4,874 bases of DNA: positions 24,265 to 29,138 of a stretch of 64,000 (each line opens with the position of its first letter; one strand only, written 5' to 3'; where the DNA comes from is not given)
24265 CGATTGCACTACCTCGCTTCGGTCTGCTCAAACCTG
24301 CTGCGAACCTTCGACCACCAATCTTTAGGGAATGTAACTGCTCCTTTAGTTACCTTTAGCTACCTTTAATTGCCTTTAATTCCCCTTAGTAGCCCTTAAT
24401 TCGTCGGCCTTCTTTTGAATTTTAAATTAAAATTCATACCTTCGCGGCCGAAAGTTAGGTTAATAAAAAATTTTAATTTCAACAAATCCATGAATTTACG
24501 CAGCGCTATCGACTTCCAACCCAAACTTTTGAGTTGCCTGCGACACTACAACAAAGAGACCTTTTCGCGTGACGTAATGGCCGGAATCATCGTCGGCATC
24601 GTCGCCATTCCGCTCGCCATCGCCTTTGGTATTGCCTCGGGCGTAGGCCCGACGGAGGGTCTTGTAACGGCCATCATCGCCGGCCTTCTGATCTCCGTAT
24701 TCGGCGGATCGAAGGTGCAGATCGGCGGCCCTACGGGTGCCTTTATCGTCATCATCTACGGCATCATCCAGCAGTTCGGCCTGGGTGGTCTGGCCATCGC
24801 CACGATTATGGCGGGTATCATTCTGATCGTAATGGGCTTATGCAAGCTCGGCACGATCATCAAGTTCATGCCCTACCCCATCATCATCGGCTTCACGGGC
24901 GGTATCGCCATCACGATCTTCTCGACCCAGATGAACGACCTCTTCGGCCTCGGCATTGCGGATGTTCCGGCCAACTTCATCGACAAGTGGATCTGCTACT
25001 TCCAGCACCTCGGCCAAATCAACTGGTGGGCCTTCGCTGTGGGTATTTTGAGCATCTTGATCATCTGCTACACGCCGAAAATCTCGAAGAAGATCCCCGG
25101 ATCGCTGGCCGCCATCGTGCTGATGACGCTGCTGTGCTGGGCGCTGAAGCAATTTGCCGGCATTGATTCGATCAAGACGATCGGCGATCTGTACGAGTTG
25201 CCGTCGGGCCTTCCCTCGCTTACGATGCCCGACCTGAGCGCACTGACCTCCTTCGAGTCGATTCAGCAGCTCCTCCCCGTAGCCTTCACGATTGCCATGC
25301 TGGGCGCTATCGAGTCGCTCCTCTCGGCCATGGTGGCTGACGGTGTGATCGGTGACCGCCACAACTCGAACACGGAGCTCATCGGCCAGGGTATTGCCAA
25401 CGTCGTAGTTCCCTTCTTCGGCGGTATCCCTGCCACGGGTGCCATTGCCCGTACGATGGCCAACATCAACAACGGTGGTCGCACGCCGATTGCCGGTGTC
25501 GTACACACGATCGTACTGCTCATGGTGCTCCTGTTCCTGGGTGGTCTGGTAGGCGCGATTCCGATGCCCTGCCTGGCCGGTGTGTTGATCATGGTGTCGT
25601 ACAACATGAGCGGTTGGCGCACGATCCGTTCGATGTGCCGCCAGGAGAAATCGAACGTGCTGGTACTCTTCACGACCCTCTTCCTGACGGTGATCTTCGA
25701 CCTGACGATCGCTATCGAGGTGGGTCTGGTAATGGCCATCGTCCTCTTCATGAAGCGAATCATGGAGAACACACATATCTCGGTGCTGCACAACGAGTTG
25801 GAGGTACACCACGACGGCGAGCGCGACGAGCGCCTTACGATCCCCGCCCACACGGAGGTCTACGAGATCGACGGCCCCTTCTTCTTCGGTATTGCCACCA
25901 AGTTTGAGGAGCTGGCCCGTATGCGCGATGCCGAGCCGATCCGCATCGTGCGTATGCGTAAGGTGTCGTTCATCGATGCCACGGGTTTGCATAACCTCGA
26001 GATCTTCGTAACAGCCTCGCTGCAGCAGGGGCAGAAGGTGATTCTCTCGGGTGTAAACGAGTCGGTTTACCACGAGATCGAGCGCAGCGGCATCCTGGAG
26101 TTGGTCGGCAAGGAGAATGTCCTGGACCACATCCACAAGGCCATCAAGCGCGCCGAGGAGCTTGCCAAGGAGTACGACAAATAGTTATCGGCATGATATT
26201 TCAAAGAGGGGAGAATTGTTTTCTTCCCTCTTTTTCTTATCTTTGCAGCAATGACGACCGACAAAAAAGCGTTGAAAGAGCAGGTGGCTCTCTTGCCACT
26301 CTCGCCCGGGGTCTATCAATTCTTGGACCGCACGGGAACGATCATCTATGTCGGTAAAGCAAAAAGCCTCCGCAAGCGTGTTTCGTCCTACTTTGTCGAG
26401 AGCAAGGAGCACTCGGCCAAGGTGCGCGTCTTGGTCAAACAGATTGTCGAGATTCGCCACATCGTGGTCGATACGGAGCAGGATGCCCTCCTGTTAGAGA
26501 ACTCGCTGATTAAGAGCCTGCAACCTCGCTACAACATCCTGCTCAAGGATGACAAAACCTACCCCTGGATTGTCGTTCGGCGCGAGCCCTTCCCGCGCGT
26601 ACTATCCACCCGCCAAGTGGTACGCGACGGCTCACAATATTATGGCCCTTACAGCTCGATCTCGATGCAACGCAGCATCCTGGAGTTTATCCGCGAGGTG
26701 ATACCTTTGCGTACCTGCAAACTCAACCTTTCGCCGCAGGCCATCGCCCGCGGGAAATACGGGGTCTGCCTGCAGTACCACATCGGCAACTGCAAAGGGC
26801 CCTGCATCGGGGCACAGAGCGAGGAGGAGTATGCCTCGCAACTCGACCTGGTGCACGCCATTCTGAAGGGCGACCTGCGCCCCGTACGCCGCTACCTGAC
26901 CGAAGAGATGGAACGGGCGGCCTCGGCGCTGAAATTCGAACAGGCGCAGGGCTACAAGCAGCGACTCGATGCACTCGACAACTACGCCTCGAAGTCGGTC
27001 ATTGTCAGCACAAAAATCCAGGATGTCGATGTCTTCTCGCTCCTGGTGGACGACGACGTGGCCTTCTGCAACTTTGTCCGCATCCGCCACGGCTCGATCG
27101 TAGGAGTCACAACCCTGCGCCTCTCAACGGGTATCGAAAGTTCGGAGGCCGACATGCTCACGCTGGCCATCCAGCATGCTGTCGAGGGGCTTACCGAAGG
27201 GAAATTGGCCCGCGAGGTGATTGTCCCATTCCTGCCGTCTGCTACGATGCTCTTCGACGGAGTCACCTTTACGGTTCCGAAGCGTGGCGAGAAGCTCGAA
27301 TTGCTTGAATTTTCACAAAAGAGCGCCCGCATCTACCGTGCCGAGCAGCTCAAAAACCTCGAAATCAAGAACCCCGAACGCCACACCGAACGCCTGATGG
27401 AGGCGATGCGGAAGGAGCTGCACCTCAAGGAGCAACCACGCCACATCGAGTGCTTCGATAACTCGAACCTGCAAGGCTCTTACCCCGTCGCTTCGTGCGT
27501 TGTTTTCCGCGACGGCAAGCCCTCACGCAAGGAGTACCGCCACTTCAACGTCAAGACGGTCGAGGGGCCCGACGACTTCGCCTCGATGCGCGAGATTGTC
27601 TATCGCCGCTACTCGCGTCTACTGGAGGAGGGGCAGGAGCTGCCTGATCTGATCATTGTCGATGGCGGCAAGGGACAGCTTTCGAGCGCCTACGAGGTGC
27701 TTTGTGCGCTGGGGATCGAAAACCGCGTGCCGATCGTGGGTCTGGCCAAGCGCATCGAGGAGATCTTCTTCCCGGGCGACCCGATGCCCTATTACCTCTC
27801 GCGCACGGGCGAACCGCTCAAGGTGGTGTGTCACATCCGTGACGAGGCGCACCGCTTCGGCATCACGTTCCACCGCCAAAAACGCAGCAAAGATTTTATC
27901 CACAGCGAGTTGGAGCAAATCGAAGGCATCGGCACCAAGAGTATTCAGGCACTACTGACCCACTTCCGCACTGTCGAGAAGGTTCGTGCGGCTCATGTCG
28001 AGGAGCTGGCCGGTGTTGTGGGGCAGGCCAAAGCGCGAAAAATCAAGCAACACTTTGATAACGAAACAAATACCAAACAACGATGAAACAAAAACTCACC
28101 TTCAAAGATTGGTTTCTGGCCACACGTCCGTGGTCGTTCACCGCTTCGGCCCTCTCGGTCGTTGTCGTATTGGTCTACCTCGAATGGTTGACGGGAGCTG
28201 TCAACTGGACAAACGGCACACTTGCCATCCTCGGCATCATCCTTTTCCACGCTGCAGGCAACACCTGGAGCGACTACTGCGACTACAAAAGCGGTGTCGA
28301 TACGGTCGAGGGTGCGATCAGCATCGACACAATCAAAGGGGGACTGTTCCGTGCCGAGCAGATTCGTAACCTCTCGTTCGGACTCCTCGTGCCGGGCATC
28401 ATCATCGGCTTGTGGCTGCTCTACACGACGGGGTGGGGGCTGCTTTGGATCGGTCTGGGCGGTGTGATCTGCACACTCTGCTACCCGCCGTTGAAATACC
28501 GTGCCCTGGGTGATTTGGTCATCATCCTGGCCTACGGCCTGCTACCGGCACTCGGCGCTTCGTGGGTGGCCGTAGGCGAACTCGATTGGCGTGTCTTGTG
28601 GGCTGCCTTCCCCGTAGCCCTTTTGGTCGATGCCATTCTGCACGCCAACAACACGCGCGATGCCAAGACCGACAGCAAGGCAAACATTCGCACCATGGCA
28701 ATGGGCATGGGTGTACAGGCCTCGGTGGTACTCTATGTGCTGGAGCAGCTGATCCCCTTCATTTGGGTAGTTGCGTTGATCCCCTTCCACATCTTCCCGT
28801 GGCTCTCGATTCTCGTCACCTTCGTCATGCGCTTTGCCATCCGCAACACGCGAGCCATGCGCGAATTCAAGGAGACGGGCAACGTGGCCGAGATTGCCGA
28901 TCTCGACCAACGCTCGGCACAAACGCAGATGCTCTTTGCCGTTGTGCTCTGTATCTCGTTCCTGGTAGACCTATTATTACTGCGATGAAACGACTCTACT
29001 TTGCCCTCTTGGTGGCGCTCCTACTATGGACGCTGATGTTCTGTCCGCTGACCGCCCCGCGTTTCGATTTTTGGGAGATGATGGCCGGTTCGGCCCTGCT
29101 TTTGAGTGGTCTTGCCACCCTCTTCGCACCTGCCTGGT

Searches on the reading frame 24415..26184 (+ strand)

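Call 35: search_protein_families(library=pfam, proteins=[window:24415-26184:+])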
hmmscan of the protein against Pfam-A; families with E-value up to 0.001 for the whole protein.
window:24415-26184:+ (589 aa): 3 families
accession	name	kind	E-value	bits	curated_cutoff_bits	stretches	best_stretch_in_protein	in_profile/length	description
PF00916.26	Sulfate_transp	-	1.9e-85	287.3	23.2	1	50-420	1-379/380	Sulfate permease family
PF01740.26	STAS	-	4.1e-11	43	22.6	1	482-575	12-105/106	STAS domain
PF16983.11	MFS_MOT1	-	0.00098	19.9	30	1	302-396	14-109/111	Molybdate transporter of MFS superfamily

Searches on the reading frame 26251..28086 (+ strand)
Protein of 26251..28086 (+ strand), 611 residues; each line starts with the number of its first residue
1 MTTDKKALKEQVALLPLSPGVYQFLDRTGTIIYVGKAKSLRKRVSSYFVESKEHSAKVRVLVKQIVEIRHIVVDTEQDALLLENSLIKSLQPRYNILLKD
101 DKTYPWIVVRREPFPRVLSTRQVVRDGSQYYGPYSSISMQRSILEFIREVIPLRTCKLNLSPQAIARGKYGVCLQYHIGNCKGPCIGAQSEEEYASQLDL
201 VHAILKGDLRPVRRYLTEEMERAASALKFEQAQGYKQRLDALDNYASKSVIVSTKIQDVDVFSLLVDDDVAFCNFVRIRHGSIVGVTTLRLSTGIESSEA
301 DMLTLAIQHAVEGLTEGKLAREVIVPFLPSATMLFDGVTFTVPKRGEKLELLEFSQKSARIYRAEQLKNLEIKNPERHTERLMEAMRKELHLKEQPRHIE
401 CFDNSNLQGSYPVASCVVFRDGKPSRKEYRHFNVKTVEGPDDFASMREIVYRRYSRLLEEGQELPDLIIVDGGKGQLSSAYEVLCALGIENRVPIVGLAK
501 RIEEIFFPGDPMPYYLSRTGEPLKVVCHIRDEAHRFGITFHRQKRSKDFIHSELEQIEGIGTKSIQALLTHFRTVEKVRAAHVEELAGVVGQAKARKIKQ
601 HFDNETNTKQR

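Call 35: search_protein_families(library=pfam, proteins=[window:26251-28086:+])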
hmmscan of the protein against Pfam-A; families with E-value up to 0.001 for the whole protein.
window:26251-28086:+ (611 aa): 7 families
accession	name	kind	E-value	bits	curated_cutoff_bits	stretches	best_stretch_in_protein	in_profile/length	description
PF08459.17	UvrC_RNaseH_dom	-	8.4e-55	185.4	22.3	1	388-538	2-159/159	UvrC RNAse H endonuclease domain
PF22920.2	UvrC_RNaseH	-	4.6e-12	46.3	24.3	1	258-365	1-115/116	UvrC Ribonuclease H-like domain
PF01541.30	GIY-YIG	-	2.5e-08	34.5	22.6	1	19-95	2-78/78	GIY-YIG catalytic domain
PF14520.12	HHH_5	-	5.4e-08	33.6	27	1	553-601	3-54/57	Helix-hairpin-helix domain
PF12826.13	HHH_2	-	1.1e-05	25.9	27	1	557-608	8-61/64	Helix-hairpin-helix motif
PF24348.1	DUF7508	-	0.00026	21.5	26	1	10-65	13-65/79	Domain of unknown function (DUF7508)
PF02151.25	UVR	-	0.00036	20.6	21.5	1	216-244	7-35/36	UvrB/uvrC motif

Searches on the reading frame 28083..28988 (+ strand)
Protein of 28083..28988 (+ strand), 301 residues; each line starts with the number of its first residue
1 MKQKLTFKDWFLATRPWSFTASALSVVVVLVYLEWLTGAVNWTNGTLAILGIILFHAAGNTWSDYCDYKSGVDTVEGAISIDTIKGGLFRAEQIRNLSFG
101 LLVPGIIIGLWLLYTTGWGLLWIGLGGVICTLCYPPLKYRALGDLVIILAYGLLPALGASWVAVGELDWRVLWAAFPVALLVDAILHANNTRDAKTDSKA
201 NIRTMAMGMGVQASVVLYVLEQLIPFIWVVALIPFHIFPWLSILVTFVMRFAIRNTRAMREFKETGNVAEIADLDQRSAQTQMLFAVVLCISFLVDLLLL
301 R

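Call 35: search_protein_families(library=pfam, proteins=[window:28083-28988:+])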
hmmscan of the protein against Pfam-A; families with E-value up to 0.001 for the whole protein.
window:28083-28988:+ (301 aa): 1 family
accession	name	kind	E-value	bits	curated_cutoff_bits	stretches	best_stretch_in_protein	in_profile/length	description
PF01040.23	UbiA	-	5.5e-25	88.5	34.2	1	29-249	6-222/250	UbiA prenyltransferase family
